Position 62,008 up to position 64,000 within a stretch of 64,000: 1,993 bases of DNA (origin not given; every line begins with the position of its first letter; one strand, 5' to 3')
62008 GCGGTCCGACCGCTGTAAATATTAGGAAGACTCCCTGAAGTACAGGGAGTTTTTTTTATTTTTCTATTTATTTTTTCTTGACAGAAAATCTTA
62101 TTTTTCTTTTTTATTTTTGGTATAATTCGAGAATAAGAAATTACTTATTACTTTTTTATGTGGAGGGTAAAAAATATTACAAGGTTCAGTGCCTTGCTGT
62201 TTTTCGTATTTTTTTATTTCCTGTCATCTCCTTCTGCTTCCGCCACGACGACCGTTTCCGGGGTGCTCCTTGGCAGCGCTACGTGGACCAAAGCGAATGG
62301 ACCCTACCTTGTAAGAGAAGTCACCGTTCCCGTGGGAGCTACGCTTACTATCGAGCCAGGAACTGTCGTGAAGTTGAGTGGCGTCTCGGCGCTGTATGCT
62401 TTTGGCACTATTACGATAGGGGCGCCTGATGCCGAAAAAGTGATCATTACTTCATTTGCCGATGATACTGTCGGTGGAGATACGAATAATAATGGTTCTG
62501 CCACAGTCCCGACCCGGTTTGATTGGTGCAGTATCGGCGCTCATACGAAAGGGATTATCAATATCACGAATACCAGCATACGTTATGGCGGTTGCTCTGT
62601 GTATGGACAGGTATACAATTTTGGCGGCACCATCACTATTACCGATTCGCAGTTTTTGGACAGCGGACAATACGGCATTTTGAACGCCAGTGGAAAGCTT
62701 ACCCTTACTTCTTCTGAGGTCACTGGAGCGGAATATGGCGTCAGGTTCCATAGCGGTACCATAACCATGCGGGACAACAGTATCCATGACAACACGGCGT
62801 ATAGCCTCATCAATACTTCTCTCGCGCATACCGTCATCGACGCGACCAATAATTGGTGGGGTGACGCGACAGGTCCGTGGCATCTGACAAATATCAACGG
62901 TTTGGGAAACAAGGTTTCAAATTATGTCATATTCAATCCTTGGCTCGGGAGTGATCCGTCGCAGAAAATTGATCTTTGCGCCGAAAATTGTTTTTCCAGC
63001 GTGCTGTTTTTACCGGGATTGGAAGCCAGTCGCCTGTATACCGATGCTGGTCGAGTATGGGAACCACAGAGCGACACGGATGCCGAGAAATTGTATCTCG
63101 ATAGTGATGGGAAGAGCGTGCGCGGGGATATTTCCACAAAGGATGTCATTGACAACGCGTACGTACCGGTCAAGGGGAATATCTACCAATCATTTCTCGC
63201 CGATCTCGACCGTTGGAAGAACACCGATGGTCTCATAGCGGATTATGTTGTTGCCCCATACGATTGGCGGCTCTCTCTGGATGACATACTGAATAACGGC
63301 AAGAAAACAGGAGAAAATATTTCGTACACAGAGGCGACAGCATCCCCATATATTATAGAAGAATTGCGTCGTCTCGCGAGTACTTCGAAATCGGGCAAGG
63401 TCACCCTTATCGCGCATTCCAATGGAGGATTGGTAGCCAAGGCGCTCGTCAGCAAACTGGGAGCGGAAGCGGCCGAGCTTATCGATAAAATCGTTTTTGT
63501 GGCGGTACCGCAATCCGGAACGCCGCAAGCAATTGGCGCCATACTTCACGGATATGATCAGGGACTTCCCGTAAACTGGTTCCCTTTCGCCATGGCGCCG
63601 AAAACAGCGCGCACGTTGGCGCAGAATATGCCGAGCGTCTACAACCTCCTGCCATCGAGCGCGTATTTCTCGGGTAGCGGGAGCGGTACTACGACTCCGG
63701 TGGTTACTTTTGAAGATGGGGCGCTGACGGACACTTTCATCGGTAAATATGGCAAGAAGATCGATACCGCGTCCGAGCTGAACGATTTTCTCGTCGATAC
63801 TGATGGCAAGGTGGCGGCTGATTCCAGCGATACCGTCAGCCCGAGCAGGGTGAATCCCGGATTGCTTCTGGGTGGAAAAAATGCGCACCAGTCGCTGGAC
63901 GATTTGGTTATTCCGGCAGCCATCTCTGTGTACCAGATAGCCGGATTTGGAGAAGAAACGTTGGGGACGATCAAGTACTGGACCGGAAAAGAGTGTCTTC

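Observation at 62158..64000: Large open reading frame missing from the ORF track: a secreted beta-helix plus lipase/esterase protein truncated by the window edge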

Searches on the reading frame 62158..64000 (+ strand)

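Call 4: search_protein_families(library=pfam, proteins=[window:62158-64000:+], max_evalue=1)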
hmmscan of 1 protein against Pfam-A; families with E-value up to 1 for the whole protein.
window:62158-64000:+ (614 aa): 9 families
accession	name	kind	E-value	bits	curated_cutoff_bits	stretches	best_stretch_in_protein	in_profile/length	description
PF02450.21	LCAT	-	2.3e-12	47.3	21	1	327-506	52-211/392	Lecithin:cholesterol acyltransferase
PF24096.1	DUF7379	-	1e-06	29.3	33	1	401-458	59-118/191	Domain of unknown function (DUF7379)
PF13229.12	Beta_helix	-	1.1e-05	25.5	25.9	1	156-232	8-87/158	Right handed beta helix region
PF07819.20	PGAP1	-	0.00017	21.8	24.3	1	407-459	83-136/233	PGAP1-like alpha/beta domain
PF05057.20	DUF676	-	0.00056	19.9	20.3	1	379-445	46-113/217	Putative serine esterase (DUF676)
PF05990.18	DUF900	-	0.001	19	20.5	1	381-448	61-132/232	Alpha/beta hydrolase of unknown function (DUF900)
PF02089.21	Palm_thioest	-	0.024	14.8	26.8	1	408-457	69-115/254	Palmitoyl protein thioesterase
PF00561.26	Abhydrolase_1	-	0.033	14.3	25.8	1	401-468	57-122/245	alpha/beta hydrolase fold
PF06821.19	Ser_hydrolase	-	0.12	12.8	22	1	408-453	50-93/172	Serine hydrolase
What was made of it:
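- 62998..63999 (+): LCAT/LPLA2-fold alpha/beta-hydrolase domain, N-terminal about 80% (aa 281-614). Catalytic Asp and His are not included. Pfam LCAT 47.3 bits against cutoff 21 (call 4).
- On LCAT family (PF02450): 47.3 bits against cutoff 21, E = 2.3e-12, aa 327-506 (call 4).
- On Right-handed beta-helix (PF13229 / NosD-like): Pfam scores 25.5 bits against cutoff 25.9 (call 4).
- Closest known: LCAT family. Same: The Pfam model is matched above its cutoff (call 4).
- Closest known: NosD / CASH-type right-handed beta-helix proteins. Different: The Pfam score is just under the cutoff for this sequence (call 4).
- Pfam LCAT is above its cutoff (call 4). Pfam assigns the LCAT family above its cutoff (call 4).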

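Call 5: search_protein_families(library=ncbifam, proteins=[window:62158-64000:+], max_evalue=1)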
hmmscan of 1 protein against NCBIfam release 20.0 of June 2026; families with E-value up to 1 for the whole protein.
window:62158-64000:+ (614 aa): 1 family
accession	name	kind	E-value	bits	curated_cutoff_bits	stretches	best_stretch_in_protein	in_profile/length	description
TIGR03444.1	EgtA_Cys_ligase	equivalog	0.19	10.6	370.8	1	55-104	56-104/390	ergothioneine biosynthesis glutamate--cysteine ligase EgtA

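Call 6: search_solved_structures(query=window:62158-64000:+, max_evalue=1, show_alignments=3)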
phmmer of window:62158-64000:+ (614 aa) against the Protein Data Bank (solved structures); distinct sequences matched with E-value up to 1: 3.
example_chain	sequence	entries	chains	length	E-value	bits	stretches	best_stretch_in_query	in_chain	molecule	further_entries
4r1d_A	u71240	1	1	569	0.11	14.5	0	386-466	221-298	Uncharacterized protein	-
7x2p_A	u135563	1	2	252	0.13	14.3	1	397-460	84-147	Putative lipase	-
5a62_A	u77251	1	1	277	0.58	12.1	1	387-431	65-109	PUTATIVE ALPHA/BETA HYDROLASE FOLD PROTEIN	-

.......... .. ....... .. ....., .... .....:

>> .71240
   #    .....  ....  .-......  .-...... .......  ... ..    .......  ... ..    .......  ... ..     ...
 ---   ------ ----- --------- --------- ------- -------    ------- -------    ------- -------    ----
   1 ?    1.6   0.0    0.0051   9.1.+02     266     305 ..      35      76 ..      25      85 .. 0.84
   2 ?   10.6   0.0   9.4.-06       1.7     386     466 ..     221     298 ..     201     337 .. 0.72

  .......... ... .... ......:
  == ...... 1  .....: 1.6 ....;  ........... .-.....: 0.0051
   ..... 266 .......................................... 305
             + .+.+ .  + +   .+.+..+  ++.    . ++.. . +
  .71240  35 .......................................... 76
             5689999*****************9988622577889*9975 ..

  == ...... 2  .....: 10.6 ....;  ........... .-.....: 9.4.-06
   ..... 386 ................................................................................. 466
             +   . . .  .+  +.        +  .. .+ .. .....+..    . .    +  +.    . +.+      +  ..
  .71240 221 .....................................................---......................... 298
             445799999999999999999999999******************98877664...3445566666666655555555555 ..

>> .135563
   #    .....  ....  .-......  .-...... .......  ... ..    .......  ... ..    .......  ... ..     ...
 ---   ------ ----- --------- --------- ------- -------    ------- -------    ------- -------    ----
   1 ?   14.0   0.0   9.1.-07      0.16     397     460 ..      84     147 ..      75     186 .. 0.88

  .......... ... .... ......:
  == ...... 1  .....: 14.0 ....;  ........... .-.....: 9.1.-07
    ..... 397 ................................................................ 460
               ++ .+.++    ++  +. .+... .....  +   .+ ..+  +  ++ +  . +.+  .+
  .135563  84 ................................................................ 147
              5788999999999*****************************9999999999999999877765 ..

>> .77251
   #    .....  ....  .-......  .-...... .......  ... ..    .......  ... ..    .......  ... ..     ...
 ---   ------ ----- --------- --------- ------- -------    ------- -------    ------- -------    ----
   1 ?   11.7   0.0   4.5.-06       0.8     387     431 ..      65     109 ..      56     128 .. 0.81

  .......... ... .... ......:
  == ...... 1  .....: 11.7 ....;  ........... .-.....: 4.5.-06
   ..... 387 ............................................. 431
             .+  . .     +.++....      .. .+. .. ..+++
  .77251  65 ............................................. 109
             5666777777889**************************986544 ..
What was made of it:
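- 63412..63426 (+): Nucleophile elbow A419-H-S421-N-G423. S421 is the predicted catalytic serine. It aligns with the elbows of Tle4 and of a lipase chain in the PDB (call 6).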

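Call 7: find_homologous_proteins(query=window:62158-64000:+)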
Query window:62158-64000:+ (614 aa): 957 proteins with E <= 0.001 among 8000 candidates; the best 120 are listed.
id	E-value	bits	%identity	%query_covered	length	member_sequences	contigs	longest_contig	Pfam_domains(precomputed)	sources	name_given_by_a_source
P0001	2.9e-234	798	59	99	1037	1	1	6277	PF02450.22,PF24096.3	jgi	jgi:pimeloyl-ACP methyl ester carboxylesterase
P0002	2.8e-199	682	55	99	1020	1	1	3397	PF02450.22,PF24096.3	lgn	-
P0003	1.7e-196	673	51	94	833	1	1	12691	PF13229.13,PF02450.22,PF28492.1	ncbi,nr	ncbi:MAG: hypothetical protein HYV45_00055 [Candidatus Moranbacteria bacterium]|nr:hypothetical prot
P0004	7.3e-190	651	49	94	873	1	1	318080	PF13229.13,PF02450.22,PF28492.1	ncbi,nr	ncbi:MAG: hypothetical protein HYV45_01720 [Candidatus Moranbacteria bacterium]|nr:hypothetical prot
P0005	2.9e-185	636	76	60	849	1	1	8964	PF02450.22,PF24096.3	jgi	jgi:pimeloyl-ACP methyl ester carboxylesterase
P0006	4.2e-163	563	50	93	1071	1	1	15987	PF13229.13,PF02450.22,PF24096.3,PF05048.20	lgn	-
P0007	5.9e-159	549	46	94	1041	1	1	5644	PF02450.22,PF24096.3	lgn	-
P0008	1.8e-157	544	45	98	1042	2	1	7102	PF02450.22,PF24096.3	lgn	-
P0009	6.1e-157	542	46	98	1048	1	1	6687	PF02450.22,PF24096.3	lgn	-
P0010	2.4e-154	534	46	98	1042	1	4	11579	PF02450.22,PF24096.3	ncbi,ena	-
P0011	5.0e-154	533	63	62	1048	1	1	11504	PF02450.22,PF24096.3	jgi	jgi:pimeloyl-ACP methyl ester carboxylesterase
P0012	1.2e-152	528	42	91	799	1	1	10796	PF02450.22,PF28492.1,PF24096.3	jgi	jgi:pimeloyl-ACP methyl ester carboxylesterase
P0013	2.8e-151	524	46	98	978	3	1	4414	PF13229.13,PF02450.22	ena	-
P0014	1.2e-147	511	45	98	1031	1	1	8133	PF13229.13,PF02450.22,PF28492.1,PF24096.3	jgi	-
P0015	4.7e-147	510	45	100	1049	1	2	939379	PF02450.22,PF24096.3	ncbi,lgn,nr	ncbi:MAG: hypothetical protein PHH40_01185 [Candidatus Moranbacteria bacterium]|nr:hypothetical prot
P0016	1.2e-144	502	44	83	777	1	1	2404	PF02450.22,PF07819.20,PF24096.3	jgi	jgi:hypothetical protein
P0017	2.1e-144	501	44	98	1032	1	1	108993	PF02450.22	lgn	-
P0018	3.8e-144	500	45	92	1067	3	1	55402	PF02450.22,PF07819.20,PF24096.3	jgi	-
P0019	2.9e-141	490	44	96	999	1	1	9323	PF02450.22,PF28492.1,PF24096.3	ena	-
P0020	4.7e-141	490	43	100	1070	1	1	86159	PF02450.22,PF24096.3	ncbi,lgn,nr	ncbi:MAG: hypothetical protein Q7S75_02995 [bacterium]|nr:hypothetical protein [bacterium]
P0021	5.0e-141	490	43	96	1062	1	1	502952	PF02450.22,PF24096.3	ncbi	ncbi:MAG: lipase/acyltransferase domain-containing protein [Minisyncoccota bacterium]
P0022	1.5e-140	488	60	63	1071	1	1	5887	PF02450.22,PF24096.3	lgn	-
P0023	2.4e-140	487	42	92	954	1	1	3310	PF13229.13,PF05057.21,PF02450.22,PF24096.3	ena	-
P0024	3.6e-138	480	44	98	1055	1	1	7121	PF02450.22,PF28492.1,PF24096.3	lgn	-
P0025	1.5e-137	478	42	98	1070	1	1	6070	PF02450.22,PF18676.7,PF24096.3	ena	-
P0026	1.2e-136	475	45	96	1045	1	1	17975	PF02450.22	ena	-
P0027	3.1e-136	474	43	99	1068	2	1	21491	PF02450.22,PF24096.3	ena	-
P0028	6.9e-135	469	44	97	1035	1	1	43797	PF02450.22,PF24096.3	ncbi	-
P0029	7.4e-132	459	43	95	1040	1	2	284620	PF02450.22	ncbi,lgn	-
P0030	1.1e-128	449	41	98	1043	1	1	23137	PF02450.22,PF24096.3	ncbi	-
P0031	5.0e-125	437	54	63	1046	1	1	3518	PF02450.22,PF28492.1,PF07819.20,PF24096.3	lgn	-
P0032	1.8e-124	435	41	96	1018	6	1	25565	PF02450.22,PF24096.3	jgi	-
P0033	1.9e-124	435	62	54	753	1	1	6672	PF02450.22,PF24096.3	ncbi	-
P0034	1.7e-121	425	42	92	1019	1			PF02450.22,PF28492.1,PF24096.3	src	-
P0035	2.4e-121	425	61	54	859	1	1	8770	PF02450.22,PF24096.3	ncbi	-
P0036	3.2e-121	424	41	93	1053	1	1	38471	PF13229.13,PF02450.22,PF28492.1,PF24096.3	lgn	-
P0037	1.7e-120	422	56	56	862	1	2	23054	PF02450.22,PF24096.3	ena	-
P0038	3.3e-119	418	41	100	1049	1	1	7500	PF02450.22,PF24096.3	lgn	-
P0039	9.9e-119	416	38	98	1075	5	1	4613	PF13229.13,PF02450.22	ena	-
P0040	8.1e-118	413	41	97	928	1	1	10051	PF02450.22,PF07819.20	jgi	jgi:pimeloyl-ACP methyl ester carboxylesterase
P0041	2.5e-117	411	56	56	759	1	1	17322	PF02450.22,PF24096.3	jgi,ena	-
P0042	1.2e-115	406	47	67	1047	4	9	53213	PF02450.22,PF24096.3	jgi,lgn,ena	-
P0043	2.1e-115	405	37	97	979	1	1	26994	PF13229.13,PF02450.22,PF24096.3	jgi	-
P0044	4.6e-115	404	41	90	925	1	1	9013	PF13229.13,PF02450.22,PF28492.1,PF24096.3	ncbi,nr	ncbi:MAG: right-handed parallel beta-helix repeat-containing protein, partial [Candidatus Kaiserbact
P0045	5.6e-115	404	38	99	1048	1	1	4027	PF02450.22,PF24096.3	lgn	-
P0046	8.9e-112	393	41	94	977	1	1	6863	PF02450.22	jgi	jgi:pimeloyl-ACP methyl ester carboxylesterase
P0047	3.7e-111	391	39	99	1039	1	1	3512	PF02450.22,PF24096.3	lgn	-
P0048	7.9e-111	390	43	80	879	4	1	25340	PF13229.13,PF02450.22,PF24096.3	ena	-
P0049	1.6e-110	389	54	56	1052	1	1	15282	PF02450.22,PF24096.3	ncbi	-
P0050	4.1e-110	388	41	67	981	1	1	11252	PF13229.13,PF02450.22,PF24096.3,PF05048.20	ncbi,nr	ncbi:MAG: hypothetical protein HW401_525, partial [Parcubacteria group bacterium]|nr:hypothetical pr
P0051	6.1e-110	387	54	56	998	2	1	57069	PF02450.22,PF24096.3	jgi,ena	-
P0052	7.9e-109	383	41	98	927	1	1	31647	PF02450.22,PF24096.3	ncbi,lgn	-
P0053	2.1e-108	382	55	56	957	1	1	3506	PF02450.22,PF24096.3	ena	-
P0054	5.0e-108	381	47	63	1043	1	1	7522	PF02450.22,PF24096.3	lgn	-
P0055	5.9e-108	380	55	57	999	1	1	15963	PF02450.22,PF24096.3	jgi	-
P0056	7.7e-108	380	38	94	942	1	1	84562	PF02450.22,PF24096.3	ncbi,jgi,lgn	ncbi:MAG: alpha/beta hydrolase [Candidatus Paceibacterota bacterium]|jgi:pimeloyl-ACP methyl ester c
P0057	3.6e-107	378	38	100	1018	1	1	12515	PF02450.22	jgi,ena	-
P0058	4.5e-107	378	37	98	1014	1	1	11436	PF02450.22,PF24096.3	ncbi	-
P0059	6.0e-107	377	41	99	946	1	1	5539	PF02450.22,PF28492.1,PF24096.3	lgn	-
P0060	3.3e-106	375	43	75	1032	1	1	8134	PF13229.13,PF02450.22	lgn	-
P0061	3.9e-106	374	54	56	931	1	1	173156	PF02450.22,PF24096.3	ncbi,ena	-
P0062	4.0e-106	374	52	57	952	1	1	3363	PF02450.22,PF24096.3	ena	-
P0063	1.5e-105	372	47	63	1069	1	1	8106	PF02450.22,PF24096.3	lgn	-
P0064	2.0e-105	372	41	83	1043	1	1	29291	PF02450.22,PF24096.3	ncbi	-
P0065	2.4e-105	372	37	95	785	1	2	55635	PF02450.22,PF28492.1,PF24096.3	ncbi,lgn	-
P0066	2.5e-105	372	51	56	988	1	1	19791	PF02450.22,PF24096.3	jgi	-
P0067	5.5e-105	371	54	55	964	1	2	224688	PF02450.22,PF24517.3,PF24096.3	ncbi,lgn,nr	ncbi:MAG: DNRLRE domain-containing protein [bacterium]|nr:DNRLRE domain-containing protein [bacteriu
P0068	6.5e-105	370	36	99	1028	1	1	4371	PF13229.13,PF02450.22,PF07819.20,PF24096.3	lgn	-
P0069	6.8e-104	367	40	67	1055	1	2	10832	PF13229.13,PF02450.22,PF24096.3,PF22888.2,PF05048.20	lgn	-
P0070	3.6e-103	365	38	97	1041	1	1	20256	PF02450.22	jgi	-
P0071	1.3e-102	363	52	55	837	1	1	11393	PF02450.22,PF24096.3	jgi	-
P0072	1.9e-102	362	36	97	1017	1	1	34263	PF02450.22,PF24096.3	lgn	-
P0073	5.5e-102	361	52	56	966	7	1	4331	PF02450.22,PF24517.3,PF24096.3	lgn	-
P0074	6.3e-102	361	55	55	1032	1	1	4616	PF02450.22,PF24517.3,PF24096.3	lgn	-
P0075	6.7e-102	360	53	56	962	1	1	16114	PF02450.22,PF24517.3,PF24096.3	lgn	-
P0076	9.5e-102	360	51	56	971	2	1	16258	PF02450.22,PF24096.3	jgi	-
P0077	1.9e-101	359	36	91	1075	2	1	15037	PF13229.13,PF02450.22,PF07819.20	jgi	-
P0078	3.0e-101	358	52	56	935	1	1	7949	PF02450.22,PF24096.3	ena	-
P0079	3.3e-101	358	51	55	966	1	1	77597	PF02450.22,PF24096.3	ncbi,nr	ncbi:hypothetical protein HZC00_00320 [Candidatus Kaiserbacteria bacterium]|nr:hypothetical protein 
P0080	5.3e-101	357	52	56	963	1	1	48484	PF02450.22,PF24517.3,PF24096.3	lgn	-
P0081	8.2e-101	357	54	54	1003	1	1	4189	PF02450.22,PF18676.7,PF24096.3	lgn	-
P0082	9.5e-101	357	54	54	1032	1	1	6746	PF02450.22,PF24096.3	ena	-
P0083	9.7e-101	357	52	55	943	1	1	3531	PF02450.22,PF24096.3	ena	-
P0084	1.2e-100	356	36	99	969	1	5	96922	PF02450.22,PF07819.20,PF24096.3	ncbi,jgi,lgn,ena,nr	ncbi:MAG TPA: hypothetical protein PLB52_02790 [Candidatus Moranbacteria bacterium]|nr:hypothetical 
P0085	1.2e-100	356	36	99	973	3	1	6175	PF02450.22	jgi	-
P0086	1.3e-100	356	53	54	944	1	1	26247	PF02450.22,PF24096.3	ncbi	ncbi:MAG: lipase/acyltransferase domain-containing protein [Minisyncoccota bacterium]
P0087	1.8e-100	356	39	96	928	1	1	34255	PF02450.22,PF24096.3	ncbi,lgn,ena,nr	ncbi:MAG: Acetyltransferases and hydrolases with the alpha/beta hydrolase fold protein [Parcubacteri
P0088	1.9e-100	356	50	55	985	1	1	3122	PF02450.22,PF24096.3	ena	-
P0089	3.1e-100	355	53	56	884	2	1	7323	PF02450.22,PF24096.3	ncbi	-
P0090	3.3e-100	355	51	57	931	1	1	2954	PF02450.22,PF24096.3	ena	-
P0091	7.3e-100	354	38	92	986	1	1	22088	PF13229.13,PF02450.22,PF07819.20,PF24096.3,PF05048.20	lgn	-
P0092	9.1e-100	353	50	56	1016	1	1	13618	PF02450.22,PF24096.3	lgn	-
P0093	1.2e-99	353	40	78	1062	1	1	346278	PF13229.13,PF02450.22,PF24096.3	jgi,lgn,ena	-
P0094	2.3e-99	352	51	55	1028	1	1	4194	PF02450.22,PF24096.3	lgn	-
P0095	3.3e-99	352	53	55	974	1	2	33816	PF02450.22,PF18676.7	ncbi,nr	ncbi:PxKF domain-containing protein [Candidatus Kaiserbacteria bacterium]|nr:PxKF domain-containing 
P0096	3.5e-99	351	53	56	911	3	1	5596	PF02450.22,PF24096.3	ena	-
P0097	3.7e-99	351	51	55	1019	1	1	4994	PF02450.22,PF24096.3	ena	-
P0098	3.9e-99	351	31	98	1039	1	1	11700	PF13229.13,PF02450.22,PF24096.3,PF05048.20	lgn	-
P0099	6.7e-99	351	38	93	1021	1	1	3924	PF13229.13,PF02450.22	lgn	-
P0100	8.1e-99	350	44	77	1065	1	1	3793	PF02450.22,PF24096.3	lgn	-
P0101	8.6e-99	350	41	94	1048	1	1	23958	PF02450.22,PF24096.3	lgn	-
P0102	9.9e-99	350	51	55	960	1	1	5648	PF02450.22,PF24096.3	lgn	-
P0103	1.3e-98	350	44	72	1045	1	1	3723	PF02450.22,PF24096.3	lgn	-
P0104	1.5e-98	349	38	93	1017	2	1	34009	PF02450.22,PF24096.3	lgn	-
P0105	2.3e-98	349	48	59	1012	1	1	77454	PF02450.22,PF18676.7,PF24096.3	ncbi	-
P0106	3.1e-98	348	53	55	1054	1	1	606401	PF02450.22,PF16403.12,PF24096.3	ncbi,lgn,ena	-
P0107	3.5e-98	348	47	60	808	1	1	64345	PF13229.13,PF02450.22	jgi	jgi:hypothetical protein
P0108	5.6e-98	347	53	54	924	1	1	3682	PF02450.22,PF24096.3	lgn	-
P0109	7.9e-98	347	51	56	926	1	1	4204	PF02450.22,PF24096.3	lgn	-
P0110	9.6e-98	347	37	96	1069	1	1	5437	PF02450.22,PF24096.3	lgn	-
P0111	1.4e-97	346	37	96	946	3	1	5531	PF13229.13,PF02450.22,PF24096.3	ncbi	ncbi:MAG: right-handed parallel beta-helix repeat-containing protein, partial [Patescibacteria group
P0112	1.6e-97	346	53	54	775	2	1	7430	PF02450.22,PF24096.3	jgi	jgi:pimeloyl-ACP methyl ester carboxylesterase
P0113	2.2e-97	346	38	99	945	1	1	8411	PF02450.22,PF24096.3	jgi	jgi:pimeloyl-ACP methyl ester carboxylesterase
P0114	3.0e-97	345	53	55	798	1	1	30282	PF02450.22,PF24096.3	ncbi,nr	ncbi:hypothetical protein FJY94_04125, partial [Candidatus Kaiserbacteria bacterium]|nr:hypothetical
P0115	3.2e-97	345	36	97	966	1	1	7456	PF13229.13,PF02450.22,PF07819.20,PF24096.3,PF05048.20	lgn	-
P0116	3.8e-97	345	34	99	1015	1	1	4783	PF13229.13,PF02450.22,PF28492.1,PF24096.3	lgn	-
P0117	2.1e-96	342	37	81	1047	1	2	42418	PF13229.13,PF02450.22,PF28492.1,PF24096.3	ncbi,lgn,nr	ncbi:MAG TPA: right-handed parallel beta-helix repeat-containing protein [Candidatus Paceibacterota 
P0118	2.2e-96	342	36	98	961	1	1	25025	PF02450.22,PF07819.20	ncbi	-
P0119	2.8e-96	342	51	55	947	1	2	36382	PF02450.22,PF24096.3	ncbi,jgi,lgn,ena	ncbi:MAG: hypothetical protein WCT41_03600 [Candidatus Paceibacterota bacterium]|jgi:pimeloyl-ACP me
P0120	3.2e-96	342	37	93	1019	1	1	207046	PF02450.22,PF24096.3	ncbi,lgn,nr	ncbi:MAG: alpha/beta hydrolase [Candidatus Pacebacteria bacterium]|nr:alpha/beta hydrolase [Candidat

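Call 9: find_related_loci(query=window:62158-64000:+, collection=genome_contigs, flank=10000)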
Query window:62158-64000:+ (614 aa) in genome_contigs; peptide patterns used: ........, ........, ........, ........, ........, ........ (x = any residue, [..] = any of these).
181 stretches matched a pattern; 90 encode a relative of the query (tblastn E <= 1e-3); the best 80 are kept; 80 distinct loci.
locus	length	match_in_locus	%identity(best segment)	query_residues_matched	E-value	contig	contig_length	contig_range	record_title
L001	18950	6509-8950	70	7-614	0e+0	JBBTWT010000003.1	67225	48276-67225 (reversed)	MAG: Patescibacteria group bacterium isolate H32-bin019_1 H32_bin019_1_000000000003, whole genome shotgun sequence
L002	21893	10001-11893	50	7-613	0e+0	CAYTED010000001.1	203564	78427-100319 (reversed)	MAG TPA_asm: uncultured Bdellovibrionales bacterium isolate binchicken_co128_120 genome assembly, contig: NODE_39_length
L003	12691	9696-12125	51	10-614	3e-170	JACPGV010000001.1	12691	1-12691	MAG: Candidatus Moraniibacteriota bacterium isolate NC_groundwater_397_Ag_B-0.1um_43_25 GD18-4_B1_scaffold_115178, whole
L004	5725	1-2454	46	44-607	7e-139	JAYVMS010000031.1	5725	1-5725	MAG: bacterium isolate GL61_DN_metabat_65 GL61_DN_metabat_65_30, whole genome shotgun sequence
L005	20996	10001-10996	57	274-605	2e-116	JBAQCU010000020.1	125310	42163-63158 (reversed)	MAG: Minisyncoccia bacterium isolate MFD12004_ilm_asm_bin23 k127_103542, whole genome shotgun sequence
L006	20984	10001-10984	56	279-610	3e-110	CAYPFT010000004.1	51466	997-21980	MAG TPA_asm: uncultured Candidatus Saccharibacteria bacterium isolate SRP090828_co3_53 genome assembly, contig: NODE_64_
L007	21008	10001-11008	53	278-612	2e-103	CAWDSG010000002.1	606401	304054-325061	MAG: uncultured bacterium isolate MFD03726.bin.1.60 genome assembly, contig: contig_80216, whole genome shotgun sequence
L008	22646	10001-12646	49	36-614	2e-92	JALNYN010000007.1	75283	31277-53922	MAG: Candidatus Paceibacterota bacterium isolate SO_2017_GW1 bin 180 NODE_2021_length_75283_cov_3.839121_OW334_2017, who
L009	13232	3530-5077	30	43-613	5e-58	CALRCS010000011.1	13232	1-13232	MAG: Candidatus Nomurabacteria bacterium isolate RH-23may17-878 genome assembly, contig: RH-23may17-C36300, whole genome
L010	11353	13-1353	30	60-520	2e-47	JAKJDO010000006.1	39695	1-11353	MAG: Patescibacteria group bacterium isolate UR.bin108 UR_contig_2109, whole genome shotgun sequence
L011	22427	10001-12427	45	5-610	4e-109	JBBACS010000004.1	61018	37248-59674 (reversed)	MAG: Candidatus Paceibacterota bacterium isolate SO_2017_LW1_54 NODE_241_length_61018_cov_1.620174_LW64-88_2017, whole g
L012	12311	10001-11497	33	13-317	2e-22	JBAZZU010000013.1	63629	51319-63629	MAG: Thermoleophilia bacterium isolate SO_2017_GW3_24 scaffold_413_c1_OW296A_2017, whole genome shotgun sequence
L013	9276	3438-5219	30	46-263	5e-20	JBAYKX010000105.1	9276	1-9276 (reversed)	MAG: Salinivirgaceae bacterium isolate SO_2016_GW1_9 scaffold13801_OW334_2016, whole genome shotgun sequence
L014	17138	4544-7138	29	21-271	3e-19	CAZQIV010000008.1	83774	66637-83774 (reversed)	MAG TPA_asm: uncultured Lentimicrobiaceae bacterium isolate SRP191223_co1_241 genome assembly, contig: NODE_122_length_8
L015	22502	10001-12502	33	47-271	3e-19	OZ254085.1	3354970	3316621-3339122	MAG: Balneola sp. isolate 6705be8a-f9fb-46c9-9b46-a561a5706c45 genome assembly, chromosome: 1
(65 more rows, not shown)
